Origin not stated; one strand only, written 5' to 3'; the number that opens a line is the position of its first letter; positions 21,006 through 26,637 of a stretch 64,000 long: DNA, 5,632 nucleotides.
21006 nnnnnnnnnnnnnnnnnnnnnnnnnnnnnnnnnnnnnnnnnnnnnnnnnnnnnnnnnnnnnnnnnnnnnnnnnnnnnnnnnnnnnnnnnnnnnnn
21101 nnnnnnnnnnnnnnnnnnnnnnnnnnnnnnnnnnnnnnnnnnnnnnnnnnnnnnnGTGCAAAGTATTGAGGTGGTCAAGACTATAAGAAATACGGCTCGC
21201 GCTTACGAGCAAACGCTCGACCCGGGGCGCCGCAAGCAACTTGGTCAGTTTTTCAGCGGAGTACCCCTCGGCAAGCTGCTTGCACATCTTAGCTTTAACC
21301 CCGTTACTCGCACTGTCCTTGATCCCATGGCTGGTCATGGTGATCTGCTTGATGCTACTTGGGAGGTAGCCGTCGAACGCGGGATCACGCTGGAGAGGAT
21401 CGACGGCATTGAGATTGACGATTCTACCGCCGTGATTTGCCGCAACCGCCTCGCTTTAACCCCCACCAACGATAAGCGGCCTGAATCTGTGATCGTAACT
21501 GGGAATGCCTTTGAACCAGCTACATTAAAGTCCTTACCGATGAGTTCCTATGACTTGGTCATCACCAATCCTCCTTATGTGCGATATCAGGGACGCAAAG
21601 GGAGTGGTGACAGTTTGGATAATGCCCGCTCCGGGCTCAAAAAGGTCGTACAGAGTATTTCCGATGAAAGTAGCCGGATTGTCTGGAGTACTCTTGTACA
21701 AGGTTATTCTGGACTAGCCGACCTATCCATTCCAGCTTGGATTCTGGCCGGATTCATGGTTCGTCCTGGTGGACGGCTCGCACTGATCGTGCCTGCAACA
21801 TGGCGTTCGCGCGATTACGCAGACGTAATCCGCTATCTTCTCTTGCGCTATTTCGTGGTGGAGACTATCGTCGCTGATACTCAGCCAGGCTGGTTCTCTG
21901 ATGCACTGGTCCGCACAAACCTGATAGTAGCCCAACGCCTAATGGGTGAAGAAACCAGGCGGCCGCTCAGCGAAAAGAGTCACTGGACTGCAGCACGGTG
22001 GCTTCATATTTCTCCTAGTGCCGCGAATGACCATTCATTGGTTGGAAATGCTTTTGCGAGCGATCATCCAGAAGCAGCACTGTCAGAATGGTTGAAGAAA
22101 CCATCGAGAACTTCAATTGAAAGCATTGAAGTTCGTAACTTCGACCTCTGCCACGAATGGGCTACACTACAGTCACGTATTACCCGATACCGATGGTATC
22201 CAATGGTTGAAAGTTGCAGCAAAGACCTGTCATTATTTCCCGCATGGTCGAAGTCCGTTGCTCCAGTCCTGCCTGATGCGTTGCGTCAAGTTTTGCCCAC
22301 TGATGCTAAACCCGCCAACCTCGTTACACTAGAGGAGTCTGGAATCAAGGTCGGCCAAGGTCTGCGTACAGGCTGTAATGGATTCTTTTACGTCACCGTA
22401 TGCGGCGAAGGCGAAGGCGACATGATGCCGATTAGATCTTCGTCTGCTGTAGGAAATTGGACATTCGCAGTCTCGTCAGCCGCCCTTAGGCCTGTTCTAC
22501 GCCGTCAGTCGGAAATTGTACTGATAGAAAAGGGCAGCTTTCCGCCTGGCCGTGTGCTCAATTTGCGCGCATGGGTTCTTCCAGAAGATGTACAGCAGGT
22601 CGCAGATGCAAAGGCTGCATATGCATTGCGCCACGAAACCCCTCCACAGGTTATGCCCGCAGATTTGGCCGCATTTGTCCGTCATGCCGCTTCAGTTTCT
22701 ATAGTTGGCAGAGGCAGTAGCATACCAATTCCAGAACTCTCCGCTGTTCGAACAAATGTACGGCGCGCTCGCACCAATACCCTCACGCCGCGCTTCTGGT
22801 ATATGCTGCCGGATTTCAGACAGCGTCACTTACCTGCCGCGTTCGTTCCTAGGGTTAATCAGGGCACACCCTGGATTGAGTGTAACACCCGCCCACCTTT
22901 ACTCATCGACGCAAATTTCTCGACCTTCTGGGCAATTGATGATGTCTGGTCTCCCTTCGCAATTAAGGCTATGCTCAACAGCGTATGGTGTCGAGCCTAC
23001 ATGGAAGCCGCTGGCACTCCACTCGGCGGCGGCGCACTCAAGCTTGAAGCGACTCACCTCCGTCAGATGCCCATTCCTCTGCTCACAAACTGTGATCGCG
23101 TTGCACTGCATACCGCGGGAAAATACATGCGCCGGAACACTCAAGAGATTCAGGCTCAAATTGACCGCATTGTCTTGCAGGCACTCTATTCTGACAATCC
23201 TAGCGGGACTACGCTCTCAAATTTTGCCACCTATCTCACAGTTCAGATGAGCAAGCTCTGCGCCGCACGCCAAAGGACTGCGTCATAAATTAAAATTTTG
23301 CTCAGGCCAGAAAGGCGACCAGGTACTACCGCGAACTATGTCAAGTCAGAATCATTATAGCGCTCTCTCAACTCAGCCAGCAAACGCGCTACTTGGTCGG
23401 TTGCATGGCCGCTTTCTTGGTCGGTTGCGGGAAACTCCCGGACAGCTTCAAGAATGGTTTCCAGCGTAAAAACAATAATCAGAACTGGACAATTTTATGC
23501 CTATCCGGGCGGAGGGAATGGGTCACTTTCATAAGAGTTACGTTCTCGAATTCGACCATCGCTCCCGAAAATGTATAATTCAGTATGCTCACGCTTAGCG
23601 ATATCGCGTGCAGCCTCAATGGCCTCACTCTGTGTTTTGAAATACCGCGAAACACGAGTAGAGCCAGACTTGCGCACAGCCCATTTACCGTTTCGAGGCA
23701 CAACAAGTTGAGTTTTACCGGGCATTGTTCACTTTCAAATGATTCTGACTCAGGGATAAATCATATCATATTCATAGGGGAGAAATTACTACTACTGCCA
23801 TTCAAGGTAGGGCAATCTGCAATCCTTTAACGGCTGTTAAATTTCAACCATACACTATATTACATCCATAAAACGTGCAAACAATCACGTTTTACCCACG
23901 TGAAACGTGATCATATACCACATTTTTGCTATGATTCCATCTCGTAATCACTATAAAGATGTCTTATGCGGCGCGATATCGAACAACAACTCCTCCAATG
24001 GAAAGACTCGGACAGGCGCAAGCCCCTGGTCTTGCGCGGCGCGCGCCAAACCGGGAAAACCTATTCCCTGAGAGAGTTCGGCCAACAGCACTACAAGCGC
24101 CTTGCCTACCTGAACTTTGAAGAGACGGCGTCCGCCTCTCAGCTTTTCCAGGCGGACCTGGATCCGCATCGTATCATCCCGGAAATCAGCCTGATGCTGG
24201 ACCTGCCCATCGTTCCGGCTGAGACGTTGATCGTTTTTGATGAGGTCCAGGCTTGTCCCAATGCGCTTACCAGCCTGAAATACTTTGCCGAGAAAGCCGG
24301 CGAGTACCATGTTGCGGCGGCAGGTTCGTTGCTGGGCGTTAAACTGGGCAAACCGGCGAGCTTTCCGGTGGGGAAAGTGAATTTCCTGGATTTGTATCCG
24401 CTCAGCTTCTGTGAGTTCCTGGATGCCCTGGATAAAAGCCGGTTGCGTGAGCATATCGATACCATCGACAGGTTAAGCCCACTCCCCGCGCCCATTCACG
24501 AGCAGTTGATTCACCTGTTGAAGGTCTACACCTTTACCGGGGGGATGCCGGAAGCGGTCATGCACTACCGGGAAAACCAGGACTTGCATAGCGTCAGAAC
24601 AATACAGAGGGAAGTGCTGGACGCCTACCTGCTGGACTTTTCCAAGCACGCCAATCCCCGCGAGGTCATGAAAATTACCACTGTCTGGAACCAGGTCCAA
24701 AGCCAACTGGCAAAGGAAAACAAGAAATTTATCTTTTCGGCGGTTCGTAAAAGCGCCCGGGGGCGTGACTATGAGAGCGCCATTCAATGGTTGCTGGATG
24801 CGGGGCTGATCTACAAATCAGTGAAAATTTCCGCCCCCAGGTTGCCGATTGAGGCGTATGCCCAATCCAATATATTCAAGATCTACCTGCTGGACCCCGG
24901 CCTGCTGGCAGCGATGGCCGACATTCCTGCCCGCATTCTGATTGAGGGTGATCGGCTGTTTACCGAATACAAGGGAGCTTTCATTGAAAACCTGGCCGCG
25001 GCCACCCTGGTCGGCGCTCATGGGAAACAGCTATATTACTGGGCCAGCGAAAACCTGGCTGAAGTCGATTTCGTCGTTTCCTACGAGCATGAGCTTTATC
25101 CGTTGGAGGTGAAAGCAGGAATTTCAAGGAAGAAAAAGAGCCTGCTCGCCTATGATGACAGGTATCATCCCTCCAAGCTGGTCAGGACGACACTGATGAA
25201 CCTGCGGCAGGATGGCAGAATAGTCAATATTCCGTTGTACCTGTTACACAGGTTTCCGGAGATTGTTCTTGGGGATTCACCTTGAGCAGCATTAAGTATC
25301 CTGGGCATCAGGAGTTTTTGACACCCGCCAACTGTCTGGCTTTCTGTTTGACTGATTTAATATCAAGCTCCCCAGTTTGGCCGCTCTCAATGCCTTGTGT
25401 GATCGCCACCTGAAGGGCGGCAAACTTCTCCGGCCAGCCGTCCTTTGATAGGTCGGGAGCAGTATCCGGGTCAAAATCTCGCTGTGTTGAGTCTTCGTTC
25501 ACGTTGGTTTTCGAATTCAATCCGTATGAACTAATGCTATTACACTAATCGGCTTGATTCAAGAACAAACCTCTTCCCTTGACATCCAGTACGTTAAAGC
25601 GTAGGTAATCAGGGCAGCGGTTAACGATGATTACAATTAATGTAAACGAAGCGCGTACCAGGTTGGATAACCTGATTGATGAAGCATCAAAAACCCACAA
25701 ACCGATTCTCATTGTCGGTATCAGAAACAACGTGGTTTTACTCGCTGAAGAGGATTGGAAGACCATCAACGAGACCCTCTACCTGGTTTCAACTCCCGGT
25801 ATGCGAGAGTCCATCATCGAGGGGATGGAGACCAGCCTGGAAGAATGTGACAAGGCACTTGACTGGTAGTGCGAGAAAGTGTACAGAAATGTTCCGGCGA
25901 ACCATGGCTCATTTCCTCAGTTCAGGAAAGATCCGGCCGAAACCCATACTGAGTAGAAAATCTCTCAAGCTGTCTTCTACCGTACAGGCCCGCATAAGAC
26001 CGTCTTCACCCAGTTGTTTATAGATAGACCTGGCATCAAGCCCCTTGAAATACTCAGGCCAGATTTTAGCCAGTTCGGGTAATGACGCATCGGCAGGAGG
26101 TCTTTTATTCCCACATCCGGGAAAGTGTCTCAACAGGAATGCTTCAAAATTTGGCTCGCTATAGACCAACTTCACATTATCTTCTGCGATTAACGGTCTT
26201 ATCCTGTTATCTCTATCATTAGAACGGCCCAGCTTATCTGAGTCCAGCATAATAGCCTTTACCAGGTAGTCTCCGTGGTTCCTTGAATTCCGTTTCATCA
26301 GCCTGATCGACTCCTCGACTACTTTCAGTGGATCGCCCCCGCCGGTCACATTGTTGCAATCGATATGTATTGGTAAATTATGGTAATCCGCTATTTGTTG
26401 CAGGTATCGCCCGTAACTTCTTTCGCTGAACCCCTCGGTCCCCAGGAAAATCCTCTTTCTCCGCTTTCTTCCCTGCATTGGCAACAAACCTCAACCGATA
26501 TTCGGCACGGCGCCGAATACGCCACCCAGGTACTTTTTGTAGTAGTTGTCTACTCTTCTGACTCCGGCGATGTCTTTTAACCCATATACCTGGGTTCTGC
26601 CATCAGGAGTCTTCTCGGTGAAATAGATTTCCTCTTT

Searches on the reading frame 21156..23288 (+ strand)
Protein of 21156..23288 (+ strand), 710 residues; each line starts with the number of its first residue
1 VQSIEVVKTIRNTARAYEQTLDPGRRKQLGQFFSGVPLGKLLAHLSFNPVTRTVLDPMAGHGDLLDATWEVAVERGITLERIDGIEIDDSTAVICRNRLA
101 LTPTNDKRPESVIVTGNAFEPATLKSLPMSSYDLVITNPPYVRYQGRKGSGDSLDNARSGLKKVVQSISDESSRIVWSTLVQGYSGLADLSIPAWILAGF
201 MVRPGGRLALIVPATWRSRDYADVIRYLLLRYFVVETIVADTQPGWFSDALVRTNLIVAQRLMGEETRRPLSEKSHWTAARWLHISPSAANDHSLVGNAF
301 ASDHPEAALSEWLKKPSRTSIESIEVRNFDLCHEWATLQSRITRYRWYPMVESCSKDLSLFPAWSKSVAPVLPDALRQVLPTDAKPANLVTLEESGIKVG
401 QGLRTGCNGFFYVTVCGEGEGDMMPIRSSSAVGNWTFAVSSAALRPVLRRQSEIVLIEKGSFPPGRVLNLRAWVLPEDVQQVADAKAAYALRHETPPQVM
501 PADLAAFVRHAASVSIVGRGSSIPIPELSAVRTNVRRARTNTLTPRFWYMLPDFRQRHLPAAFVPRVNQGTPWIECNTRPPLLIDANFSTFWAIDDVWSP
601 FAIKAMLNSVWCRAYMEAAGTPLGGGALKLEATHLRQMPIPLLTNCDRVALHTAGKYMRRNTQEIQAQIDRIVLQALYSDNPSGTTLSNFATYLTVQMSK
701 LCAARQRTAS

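Call 3: search_protein_families(library=pfam, proteins=[window:21156-23288:+], max_evalue=0.01)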
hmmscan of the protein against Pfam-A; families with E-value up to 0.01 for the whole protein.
window:21156-23288:+ (710 aa): 3 families
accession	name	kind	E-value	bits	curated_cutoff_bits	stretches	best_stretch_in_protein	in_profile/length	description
PF02384.22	N6_Mtase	-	1.7e-09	37.9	20.4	1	15-144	8-138/311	N-6 DNA Methylase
PF07669.17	Eco57I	-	4e-06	27.5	25.3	1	82-239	3-163/171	Eco57I restriction-modification methylase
PF01170.24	UPF0020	-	0.0025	18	22.3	0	117-156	105-146/197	RMKL-like, methyltransferase domain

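Call 4: search_protein_families(library=padloc, proteins=[window:21156-23288:+], max_evalue=0.01)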
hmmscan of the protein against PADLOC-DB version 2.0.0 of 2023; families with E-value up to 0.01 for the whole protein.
window:21156-23288:+ (710 aa): 23 families
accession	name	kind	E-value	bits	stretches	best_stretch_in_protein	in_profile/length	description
PDLC03301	MTase_II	-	6.6e-18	62.6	1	25-259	70-275/604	Type II methyltransferase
PDLC03267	MTase_II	-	8.1e-17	59.3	2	27-260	11-216/539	Type II methyltransferase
PDLC04134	mad2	-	1.8e-13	48.2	1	14-261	255-445/492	mads_2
PDLC03227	MTase_II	-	7.5e-13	46.2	1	2-144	3-145/494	Type II methyltransferase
PDLC03606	REase_MTase_IIG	-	1.1e-09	35.1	1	201-261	514-574/935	Type IIG restriction enzyme-methyltransferase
PDLC03313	MTase_II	-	2.5e-08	30.9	1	591-674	466-546/563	Type II methyltransferase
PDLC03248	MTase_II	-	1.5e-07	28.6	1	26-239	6-174/521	Type II methyltransferase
PDLC03719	oMTase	-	3.9e-07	27.4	1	13-159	9-140/387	orphan methyltransferase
PDLC03226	MTase_II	-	8.5e-07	26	1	25-145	12-142/579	Type II methyltransferase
PDLC03237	MTase_II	-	5.1e-06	22.7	1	26-230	117-325/1036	Type II methyltransferase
PDLC03338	MTase_II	-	1.1e-05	22.3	1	12-144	112-258/604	Type II methyltransferase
PDLC03218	MTase_II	-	4.2e-05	20.3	0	13-141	248-382/532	Type II methyltransferase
PDLC03353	MTase_II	-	6.3e-05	20.6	1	122-178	18-79/260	Type II methyltransferase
PDLC03366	MTase_II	-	0.00018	18.3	1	26-254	19-216/568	Type II methyltransferase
PDLC03027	MTase_I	-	0.00022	17.9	1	27-145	155-271/810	Type I methyltransferase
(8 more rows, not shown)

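Call 7: search_protein_families(library=ncbifam, proteins=[window:21156-23288:+], max_evalue=0.01)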
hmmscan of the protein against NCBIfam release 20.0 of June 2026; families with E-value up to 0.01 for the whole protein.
window:21156-23288:+ (710 aa): 1 family
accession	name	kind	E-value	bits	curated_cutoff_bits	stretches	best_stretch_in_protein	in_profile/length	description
TIGR02987.1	met_A_Alw26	exception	5e-07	28.8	353.5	1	50-238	31-222/523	Alw26I/Eco31I/Esp3I family type II restriction adenine-specific DNA-methyltransferase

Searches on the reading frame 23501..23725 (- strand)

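Call 3: search_protein_families(library=pfam, proteins=[window:23501-23725:-], max_evalue=0.01)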
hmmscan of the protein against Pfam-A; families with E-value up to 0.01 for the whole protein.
window:23501-23725:- (74 aa): 1 family
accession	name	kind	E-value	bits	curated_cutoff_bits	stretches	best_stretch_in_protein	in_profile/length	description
PF09954.14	DUF2188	-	4.1e-23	81.7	22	1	8-65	3-62/62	Uncharacterized protein conserved in bacteria (DUF2188)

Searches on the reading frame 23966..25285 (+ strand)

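Call 3: search_protein_families(library=pfam, proteins=[window:23966-25285:+], max_evalue=0.01)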
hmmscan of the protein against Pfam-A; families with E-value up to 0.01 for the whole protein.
window:23966-25285:+ (439 aa): 2 families
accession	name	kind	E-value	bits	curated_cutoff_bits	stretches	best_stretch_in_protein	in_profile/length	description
PF13635.12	DUF4143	-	5.3e-32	111.2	28.1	1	224-385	3-160/160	Domain of unknown function (DUF4143)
PF13173.12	AAA_14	-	5.1e-26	91.6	27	1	18-152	2-129/129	AAA domain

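Call 4: search_protein_families(library=padloc, proteins=[window:23966-25285:+], max_evalue=0.01)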
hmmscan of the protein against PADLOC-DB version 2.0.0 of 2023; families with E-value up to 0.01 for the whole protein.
window:23966-25285:+ (439 aa): 7 families
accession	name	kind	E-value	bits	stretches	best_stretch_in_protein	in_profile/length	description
PDLC04786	PDC-S01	-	4.3e-166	551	1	1-430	3-432/439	-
PDLC04788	PDC-S01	-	2.1e-113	377.6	1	1-433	1-440/448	-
PDLC04792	PDC-S01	-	1.5e-108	361.3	1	1-430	2-433/452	-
PDLC04789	PDC-S01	-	1e-20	72.2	2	2-238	3-203/375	-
PDLC04787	PDC-S01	-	1.6e-19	68.1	1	3-412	13-390/412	-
PDLC04790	PDC-S01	-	1e-18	65.3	1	18-391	27-374/422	-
PDLC04791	PDC-S01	-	3.5e-13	47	1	333-405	298-372/395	-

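Call 7: search_protein_families(library=ncbifam, proteins=[window:23966-25285:+], max_evalue=0.01)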
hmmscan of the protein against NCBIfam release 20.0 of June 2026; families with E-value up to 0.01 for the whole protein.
window:23966-25285:+ (439 aa): 0 families

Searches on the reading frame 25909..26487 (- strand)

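Call 4: search_protein_families(library=padloc, proteins=[window:25909-26487:-], max_evalue=0.01)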
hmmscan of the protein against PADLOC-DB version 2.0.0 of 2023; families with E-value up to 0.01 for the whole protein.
window:25909-26487:- (192 aa): 1 family
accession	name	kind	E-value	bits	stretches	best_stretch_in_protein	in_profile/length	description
PDLC02337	AbiLii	-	5e-07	28.5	1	7-134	25-68/170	AbiLii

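Call 7: search_protein_families(library=ncbifam, proteins=[window:25909-26487:-], max_evalue=0.01)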
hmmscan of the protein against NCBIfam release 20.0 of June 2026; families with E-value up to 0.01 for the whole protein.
window:25909-26487:- (192 aa): 0 families
